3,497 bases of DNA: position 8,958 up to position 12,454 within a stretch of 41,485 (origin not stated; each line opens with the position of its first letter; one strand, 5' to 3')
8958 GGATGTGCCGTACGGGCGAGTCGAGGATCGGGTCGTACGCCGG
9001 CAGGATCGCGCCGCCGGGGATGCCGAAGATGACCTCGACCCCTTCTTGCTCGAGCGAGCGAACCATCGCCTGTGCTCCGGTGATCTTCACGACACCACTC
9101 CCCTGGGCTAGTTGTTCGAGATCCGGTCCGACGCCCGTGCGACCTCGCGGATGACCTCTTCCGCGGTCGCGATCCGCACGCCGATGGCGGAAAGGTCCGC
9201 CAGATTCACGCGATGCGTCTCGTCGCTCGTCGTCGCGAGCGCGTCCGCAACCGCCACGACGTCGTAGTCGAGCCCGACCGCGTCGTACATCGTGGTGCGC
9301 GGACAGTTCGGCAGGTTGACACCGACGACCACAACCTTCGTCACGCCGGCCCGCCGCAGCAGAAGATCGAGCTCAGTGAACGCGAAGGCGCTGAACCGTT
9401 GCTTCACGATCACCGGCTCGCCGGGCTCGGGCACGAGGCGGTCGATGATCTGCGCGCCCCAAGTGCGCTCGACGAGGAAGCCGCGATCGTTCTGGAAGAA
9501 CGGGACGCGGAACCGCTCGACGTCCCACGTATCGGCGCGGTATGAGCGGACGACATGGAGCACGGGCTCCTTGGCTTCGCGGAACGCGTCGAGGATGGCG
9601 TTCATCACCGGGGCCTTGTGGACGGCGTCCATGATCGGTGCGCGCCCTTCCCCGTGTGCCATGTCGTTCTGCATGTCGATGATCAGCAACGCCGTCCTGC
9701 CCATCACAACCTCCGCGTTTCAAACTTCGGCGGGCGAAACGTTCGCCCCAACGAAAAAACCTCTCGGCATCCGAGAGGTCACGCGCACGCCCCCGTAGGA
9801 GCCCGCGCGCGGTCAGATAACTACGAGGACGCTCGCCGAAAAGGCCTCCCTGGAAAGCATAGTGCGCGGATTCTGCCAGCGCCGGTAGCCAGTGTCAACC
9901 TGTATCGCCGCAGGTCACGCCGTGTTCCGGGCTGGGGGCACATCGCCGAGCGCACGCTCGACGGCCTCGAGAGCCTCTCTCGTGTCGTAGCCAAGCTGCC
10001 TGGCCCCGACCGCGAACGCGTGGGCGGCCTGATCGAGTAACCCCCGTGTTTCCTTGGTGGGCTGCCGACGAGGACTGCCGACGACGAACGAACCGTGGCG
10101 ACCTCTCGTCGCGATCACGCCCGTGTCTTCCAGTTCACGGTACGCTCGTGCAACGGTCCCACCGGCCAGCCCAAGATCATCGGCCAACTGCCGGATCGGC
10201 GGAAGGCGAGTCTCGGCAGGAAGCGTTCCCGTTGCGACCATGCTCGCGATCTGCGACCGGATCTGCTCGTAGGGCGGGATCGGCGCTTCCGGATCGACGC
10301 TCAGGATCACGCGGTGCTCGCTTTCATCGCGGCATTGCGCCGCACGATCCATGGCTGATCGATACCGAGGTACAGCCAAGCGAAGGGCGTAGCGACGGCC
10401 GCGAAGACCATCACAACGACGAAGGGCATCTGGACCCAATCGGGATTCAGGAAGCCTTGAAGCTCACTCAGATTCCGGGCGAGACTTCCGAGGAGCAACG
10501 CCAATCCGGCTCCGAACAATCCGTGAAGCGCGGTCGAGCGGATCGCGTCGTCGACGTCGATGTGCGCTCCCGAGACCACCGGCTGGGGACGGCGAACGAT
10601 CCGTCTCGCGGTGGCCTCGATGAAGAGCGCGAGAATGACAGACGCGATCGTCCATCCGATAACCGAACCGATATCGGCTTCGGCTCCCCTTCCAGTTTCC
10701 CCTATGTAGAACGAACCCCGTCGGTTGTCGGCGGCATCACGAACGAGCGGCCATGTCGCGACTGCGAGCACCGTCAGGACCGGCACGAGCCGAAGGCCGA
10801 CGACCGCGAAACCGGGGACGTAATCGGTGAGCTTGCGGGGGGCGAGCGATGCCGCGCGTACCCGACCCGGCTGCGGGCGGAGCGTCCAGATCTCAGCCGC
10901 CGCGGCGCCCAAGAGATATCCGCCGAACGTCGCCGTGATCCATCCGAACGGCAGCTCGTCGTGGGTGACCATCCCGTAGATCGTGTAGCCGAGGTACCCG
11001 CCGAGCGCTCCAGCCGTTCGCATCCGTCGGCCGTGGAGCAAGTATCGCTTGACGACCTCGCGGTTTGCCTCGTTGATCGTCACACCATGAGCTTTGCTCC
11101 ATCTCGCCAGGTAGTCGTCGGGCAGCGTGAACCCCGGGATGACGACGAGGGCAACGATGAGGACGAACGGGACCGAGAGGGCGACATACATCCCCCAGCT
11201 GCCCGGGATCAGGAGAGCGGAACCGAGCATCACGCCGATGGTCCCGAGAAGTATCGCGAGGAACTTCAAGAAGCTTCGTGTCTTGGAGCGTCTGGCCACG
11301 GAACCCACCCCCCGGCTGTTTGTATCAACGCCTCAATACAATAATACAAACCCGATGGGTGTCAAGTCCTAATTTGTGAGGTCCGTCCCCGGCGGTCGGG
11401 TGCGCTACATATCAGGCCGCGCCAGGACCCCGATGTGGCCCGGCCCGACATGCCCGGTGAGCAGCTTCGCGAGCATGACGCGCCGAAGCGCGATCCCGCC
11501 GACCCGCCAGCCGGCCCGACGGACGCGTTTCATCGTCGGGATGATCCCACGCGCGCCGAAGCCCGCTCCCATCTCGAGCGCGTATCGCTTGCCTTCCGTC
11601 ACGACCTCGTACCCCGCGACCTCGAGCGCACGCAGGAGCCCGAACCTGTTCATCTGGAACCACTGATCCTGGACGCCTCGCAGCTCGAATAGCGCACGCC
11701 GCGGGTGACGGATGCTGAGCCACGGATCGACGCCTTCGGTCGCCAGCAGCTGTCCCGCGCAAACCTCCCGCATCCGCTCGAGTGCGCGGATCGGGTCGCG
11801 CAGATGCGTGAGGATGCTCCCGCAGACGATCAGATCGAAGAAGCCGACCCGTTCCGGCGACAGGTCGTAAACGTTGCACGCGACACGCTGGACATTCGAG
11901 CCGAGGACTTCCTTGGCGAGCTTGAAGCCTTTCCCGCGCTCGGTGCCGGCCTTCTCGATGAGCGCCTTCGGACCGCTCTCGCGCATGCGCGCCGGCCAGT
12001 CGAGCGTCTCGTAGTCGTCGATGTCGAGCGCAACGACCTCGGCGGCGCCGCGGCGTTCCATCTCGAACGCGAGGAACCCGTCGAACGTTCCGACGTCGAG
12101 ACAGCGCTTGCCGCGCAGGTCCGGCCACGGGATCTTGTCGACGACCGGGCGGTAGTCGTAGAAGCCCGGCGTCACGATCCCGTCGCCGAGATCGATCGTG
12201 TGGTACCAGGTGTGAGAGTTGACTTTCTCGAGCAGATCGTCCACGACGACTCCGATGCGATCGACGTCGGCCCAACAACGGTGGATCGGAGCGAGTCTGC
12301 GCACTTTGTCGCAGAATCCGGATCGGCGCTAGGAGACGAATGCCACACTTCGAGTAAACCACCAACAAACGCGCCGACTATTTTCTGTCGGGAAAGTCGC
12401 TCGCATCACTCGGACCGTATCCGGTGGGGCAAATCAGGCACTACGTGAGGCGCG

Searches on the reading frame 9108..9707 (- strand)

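Call 34: search_protein_families(library=pfam, proteins=[window:9108-9707:-], max_evalue=0.0001)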
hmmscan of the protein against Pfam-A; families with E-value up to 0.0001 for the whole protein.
window:9108-9707:- (199 aa): 1 family
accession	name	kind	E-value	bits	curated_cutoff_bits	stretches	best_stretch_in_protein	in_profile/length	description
PF00857.26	Isochorismatase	-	2.5e-38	132.4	27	1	5-184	1-175/175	Isochorismatase domain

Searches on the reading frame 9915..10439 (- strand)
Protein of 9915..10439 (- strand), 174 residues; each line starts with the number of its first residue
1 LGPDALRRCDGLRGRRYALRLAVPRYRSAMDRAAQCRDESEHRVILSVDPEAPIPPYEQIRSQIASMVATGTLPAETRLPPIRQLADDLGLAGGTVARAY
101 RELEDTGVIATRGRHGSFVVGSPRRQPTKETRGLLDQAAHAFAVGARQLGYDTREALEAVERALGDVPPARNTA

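Call 35: search_protein_families(library=pfam, proteins=[window:9915-10439:-], max_evalue=0.0001)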
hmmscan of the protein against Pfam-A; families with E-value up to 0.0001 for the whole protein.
window:9915-10439:- (174 aa): 3 families
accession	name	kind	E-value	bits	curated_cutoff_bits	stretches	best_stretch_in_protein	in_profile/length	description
PF00392.27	GntR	-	2.1e-11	43.7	27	1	56-119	1-64/64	Bacterial regulatory proteins, gntR family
PF14502.12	HTH_41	-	1.7e-06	27.8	25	1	78-119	5-48/48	Helix-turn-helix domain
PF13412.12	HTH_24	-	6.3e-05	22.9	21.9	0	82-109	20-47/48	Winged helix-turn-helix DNA-binding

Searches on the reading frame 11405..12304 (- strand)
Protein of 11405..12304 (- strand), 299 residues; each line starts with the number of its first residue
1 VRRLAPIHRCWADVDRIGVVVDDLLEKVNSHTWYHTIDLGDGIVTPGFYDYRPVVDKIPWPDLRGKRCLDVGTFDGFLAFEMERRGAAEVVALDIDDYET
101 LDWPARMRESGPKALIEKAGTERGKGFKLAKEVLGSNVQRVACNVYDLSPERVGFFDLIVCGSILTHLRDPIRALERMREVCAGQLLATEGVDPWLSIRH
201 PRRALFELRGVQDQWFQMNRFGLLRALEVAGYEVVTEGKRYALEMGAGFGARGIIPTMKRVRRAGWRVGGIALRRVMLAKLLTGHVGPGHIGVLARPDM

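Call 34: search_protein_families(library=pfam, proteins=[window:11405-12304:-], max_evalue=0.0001)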
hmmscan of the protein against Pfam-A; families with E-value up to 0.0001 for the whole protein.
window:11405-12304:- (299 aa): 4 families
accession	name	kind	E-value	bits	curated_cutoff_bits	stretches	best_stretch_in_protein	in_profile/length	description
PF13489.12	Methyltransf_23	-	7.3e-08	32.7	27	1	50-236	8-163/164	Methyltransferase domain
PF08241.18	Methyltransf_11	-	8.1e-07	30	21.2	1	69-182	1-87/95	Methyltransferase domain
PF13649.12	Methyltransf_25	-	1.1e-05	26.5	27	0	132-182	39-93/97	Methyltransferase domain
PF08242.18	Methyltransf_12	-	4e-05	24.7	30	0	137-182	47-92/98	Methyltransferase domain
